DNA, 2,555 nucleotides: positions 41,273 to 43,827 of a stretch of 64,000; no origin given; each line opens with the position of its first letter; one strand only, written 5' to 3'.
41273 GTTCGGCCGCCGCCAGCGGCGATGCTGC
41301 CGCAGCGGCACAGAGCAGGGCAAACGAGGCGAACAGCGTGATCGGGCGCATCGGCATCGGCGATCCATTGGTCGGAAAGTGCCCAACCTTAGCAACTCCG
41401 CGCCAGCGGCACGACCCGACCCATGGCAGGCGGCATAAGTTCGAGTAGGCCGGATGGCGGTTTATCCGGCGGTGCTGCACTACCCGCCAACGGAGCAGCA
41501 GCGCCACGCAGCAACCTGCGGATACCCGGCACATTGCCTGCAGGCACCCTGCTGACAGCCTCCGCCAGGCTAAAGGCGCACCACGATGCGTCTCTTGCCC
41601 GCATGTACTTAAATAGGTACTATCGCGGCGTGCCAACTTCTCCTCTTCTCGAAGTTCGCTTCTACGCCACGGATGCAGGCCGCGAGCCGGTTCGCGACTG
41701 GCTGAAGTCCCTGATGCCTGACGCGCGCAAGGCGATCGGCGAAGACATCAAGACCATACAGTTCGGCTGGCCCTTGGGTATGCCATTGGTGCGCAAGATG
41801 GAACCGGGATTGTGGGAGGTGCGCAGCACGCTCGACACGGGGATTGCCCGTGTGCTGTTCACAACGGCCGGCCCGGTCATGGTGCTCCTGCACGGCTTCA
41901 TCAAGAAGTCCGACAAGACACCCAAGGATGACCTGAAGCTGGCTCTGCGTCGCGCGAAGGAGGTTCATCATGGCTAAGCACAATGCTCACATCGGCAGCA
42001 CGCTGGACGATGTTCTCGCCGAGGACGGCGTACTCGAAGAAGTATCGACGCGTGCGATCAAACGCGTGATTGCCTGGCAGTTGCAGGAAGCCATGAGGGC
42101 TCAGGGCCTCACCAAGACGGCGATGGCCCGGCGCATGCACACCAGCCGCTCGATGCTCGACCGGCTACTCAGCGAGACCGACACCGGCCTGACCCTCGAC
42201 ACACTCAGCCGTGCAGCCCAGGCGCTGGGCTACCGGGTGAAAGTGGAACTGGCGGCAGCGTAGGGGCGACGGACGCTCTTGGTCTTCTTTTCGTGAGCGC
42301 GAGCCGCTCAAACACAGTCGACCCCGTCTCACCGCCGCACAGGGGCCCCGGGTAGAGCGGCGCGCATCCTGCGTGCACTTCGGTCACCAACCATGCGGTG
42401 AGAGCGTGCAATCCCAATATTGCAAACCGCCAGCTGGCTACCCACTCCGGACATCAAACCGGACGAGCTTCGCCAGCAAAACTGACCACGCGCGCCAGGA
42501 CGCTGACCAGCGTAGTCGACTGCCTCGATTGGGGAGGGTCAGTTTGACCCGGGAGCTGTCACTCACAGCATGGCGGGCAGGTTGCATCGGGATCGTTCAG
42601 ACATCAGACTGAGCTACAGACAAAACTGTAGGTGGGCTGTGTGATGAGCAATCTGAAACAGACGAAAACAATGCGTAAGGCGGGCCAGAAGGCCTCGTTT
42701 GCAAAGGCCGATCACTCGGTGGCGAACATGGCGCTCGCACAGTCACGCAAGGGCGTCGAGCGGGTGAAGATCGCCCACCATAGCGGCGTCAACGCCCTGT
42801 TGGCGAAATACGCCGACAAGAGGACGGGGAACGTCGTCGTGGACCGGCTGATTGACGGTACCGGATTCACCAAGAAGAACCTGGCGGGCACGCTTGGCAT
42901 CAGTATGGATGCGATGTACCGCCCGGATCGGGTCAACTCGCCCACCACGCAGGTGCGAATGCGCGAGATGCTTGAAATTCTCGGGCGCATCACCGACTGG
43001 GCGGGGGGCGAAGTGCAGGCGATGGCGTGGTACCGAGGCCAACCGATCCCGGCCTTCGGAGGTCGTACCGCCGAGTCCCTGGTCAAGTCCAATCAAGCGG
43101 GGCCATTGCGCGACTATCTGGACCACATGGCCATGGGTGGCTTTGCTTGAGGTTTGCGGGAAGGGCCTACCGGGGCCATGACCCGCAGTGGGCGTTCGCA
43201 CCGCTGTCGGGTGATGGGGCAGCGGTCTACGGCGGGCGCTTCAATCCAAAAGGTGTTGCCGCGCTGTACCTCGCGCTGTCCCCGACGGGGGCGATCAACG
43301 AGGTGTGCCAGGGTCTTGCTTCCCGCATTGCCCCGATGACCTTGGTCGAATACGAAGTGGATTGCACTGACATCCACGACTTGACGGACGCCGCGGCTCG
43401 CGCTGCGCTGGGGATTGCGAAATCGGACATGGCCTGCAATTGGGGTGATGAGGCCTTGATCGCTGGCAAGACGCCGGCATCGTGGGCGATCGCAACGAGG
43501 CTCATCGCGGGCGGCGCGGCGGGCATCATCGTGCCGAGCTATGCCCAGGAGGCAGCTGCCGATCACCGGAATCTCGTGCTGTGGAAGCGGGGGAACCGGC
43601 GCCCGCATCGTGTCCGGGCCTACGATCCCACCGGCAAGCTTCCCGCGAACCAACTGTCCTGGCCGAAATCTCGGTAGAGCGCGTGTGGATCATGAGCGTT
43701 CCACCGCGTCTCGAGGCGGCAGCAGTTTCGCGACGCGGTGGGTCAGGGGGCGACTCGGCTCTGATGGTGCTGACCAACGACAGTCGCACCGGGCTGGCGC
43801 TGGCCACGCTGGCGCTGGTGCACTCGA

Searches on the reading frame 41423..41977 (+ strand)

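Call 4: search_protein_families(library=pfam, proteins=[window:41423-41977:+], max_evalue=0.01)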
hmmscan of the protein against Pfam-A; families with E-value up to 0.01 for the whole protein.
window:41423-41977:+ (184 aa): 1 family
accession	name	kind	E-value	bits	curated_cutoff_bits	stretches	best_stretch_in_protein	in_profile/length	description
PF05973.20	Gp49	-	1.6e-20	73.4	23.9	1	92-179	1-90/90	Phage derived protein Gp49-like (DUF891)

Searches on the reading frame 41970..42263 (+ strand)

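Call 4: search_protein_families(library=pfam, proteins=[window:41970-42263:+], max_evalue=0.01)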
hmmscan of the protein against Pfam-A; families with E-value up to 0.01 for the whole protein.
window:41970-42263:+ (97 aa): 5 families
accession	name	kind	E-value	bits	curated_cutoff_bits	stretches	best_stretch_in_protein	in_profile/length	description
PF01381.28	HTH_3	-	1e-06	29.1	23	1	38-89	1-51/55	Helix-turn-helix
PF13744.12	HTH_37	-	1.3e-06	28.6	27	1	22-93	7-78/80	Helix-turn-helix domain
PF13443.12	HTH_26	-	3.6e-06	27.6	22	1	38-88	2-52/63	Cro/C1-type HTH DNA-binding domain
PF13560.12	HTH_31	-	9.9e-05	23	27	1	35-87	3-55/64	Helix-turn-helix domain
PF21212.3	Dimerisation2-like_dom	-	0.0071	17.1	27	0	65-96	27-58/72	Dimerisation2-like domain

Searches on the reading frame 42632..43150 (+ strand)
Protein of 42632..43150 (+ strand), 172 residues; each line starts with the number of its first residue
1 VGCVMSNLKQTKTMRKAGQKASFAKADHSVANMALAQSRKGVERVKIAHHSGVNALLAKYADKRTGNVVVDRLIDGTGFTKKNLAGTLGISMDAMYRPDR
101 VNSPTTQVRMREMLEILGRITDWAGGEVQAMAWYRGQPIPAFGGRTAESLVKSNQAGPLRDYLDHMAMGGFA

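Call 4: search_protein_families(library=pfam, proteins=[window:42632-43150:+], max_evalue=0.01)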
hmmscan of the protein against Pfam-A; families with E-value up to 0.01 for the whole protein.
window:42632-43150:+ (172 aa): 1 family
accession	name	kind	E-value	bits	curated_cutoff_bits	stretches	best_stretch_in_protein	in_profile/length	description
PF09722.15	Xre_MbcA_ParS_C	-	3.2e-05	24.3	24.5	1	122-167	4-49/51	Antitoxin Xre/MbcA/ParS C-terminal toxin-binding domain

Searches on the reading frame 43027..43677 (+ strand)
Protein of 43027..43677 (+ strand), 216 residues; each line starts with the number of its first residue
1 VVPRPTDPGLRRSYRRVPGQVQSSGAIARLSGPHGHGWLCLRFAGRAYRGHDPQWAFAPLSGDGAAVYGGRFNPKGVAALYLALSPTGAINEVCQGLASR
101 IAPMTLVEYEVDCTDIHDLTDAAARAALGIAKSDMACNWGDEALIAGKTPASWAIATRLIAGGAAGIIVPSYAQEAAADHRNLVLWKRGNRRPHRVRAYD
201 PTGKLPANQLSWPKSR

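Call 4: search_protein_families(library=pfam, proteins=[window:43027-43677:+], max_evalue=0.01)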
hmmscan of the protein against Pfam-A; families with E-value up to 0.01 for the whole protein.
window:43027-43677:+ (216 aa): 1 family
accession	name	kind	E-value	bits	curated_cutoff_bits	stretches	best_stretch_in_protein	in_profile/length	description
PF08808.17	RES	-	9.2e-25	87.9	23.2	1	47-206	2-155/157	RES domain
